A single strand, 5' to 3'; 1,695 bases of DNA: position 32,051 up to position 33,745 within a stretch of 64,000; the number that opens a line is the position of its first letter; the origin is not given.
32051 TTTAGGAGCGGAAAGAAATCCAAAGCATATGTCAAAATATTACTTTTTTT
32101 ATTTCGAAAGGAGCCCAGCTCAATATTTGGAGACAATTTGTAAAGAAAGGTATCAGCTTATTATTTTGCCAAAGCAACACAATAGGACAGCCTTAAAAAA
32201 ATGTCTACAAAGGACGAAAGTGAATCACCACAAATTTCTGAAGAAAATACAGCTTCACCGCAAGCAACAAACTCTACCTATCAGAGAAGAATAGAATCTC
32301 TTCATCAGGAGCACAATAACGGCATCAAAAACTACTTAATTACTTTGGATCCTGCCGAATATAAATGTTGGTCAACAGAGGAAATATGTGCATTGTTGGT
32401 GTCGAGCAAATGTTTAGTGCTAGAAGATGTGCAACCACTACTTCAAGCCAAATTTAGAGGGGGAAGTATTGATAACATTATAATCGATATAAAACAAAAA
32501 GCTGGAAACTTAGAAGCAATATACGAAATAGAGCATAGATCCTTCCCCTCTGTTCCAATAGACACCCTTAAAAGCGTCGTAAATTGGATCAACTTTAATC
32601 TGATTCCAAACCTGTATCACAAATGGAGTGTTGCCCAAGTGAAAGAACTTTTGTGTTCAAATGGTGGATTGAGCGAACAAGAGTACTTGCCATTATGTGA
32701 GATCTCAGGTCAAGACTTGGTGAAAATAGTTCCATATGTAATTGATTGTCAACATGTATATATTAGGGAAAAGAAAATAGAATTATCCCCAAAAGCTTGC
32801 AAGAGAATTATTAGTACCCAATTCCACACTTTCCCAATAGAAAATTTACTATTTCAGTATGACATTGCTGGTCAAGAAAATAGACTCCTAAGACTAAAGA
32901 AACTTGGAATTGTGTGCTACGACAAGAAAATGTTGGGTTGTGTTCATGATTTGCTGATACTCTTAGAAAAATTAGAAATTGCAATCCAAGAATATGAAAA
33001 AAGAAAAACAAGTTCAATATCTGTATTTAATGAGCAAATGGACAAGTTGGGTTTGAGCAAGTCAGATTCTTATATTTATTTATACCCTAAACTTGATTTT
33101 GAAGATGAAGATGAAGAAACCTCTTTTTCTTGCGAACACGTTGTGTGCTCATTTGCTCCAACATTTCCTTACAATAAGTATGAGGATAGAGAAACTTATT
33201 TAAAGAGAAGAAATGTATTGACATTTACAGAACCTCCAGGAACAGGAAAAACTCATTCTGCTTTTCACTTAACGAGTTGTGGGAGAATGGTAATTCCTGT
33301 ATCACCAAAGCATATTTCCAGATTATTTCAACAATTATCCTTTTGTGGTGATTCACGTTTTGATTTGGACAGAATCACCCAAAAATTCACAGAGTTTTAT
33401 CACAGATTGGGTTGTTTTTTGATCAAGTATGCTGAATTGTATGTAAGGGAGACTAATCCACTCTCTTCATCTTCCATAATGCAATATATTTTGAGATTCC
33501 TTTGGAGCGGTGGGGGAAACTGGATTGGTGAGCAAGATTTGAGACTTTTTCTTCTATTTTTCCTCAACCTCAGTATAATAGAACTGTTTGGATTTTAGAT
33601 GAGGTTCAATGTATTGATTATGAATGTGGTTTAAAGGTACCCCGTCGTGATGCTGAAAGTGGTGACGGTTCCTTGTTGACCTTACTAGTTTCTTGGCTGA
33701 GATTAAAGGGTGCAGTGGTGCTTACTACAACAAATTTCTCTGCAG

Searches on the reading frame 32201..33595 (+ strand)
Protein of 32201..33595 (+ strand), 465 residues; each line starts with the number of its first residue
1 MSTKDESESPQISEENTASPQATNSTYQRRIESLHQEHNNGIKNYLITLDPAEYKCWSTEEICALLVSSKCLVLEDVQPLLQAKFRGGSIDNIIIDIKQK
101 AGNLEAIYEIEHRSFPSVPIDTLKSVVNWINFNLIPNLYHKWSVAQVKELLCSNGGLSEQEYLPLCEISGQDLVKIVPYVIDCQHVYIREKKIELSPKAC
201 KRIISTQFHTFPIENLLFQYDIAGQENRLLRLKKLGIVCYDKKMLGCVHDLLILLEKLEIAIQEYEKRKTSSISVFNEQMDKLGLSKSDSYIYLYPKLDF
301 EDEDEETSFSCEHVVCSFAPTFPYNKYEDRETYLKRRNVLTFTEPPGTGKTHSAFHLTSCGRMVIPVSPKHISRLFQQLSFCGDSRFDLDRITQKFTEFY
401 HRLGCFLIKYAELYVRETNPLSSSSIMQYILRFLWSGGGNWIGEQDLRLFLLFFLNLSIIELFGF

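Call 15: list_cluster_members(proteins=[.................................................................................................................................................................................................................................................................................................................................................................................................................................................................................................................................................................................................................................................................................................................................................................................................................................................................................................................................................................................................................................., window:32201-33595:+])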
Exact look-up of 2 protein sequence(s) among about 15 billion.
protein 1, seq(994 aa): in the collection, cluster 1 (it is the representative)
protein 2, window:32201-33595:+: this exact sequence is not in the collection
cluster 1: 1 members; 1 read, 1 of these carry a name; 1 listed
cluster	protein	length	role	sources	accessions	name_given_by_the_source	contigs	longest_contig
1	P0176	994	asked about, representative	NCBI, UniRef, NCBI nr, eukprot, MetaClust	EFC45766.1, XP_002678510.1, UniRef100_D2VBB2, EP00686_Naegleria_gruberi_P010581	replication factor C large subunit [Naegleria gruberi] | Replication factor C subunit 1 n=1 Tax=Naegleria gruberi TaxID=5762 RepID=D2VBB2_NAEGR | XP_002678510.1 replication factor C large subunit [Naegleria gruberi strain NEG-M]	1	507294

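Call 28: search_protein_families(library=pfam, proteins=[P0176, window:32201-33595:+])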
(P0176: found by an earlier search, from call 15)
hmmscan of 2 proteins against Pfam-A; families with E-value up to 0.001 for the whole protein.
P0176 (994 aa): 7 families
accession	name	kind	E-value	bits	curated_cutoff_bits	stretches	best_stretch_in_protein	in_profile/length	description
PF08519.17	RFC1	-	4.2e-45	154.1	23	1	726-889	1-158/158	Replication factor RFC1 C terminal domain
PF00533.33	BRCT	-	4.6e-14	52.9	21.3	1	276-351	3-78/78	BRCA1 C Terminus (BRCT) domain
PF00004.35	AAA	-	2e-11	44.9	21.2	1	462-580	2-119/131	ATPase family associated with various cellular activities (AAA)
PF25361.1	AAA_lid_RFC1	-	4.3e-11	42.5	34.9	1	596-640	3-47/59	RFC1-like, AAA+ ATPase lid domain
PF03215.21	Rad17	-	1.5e-05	25.5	23.8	1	397-508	3-95/186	Rad17 P-loop domain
PF13173.12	AAA_14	-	4.2e-05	24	27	1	459-542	3-73/129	AAA domain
PF13604.12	AAA_30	-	0.00013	22.2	27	1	444-569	4-123/191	AAA domain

window:32201-33595:+ (465 aa): 0 families
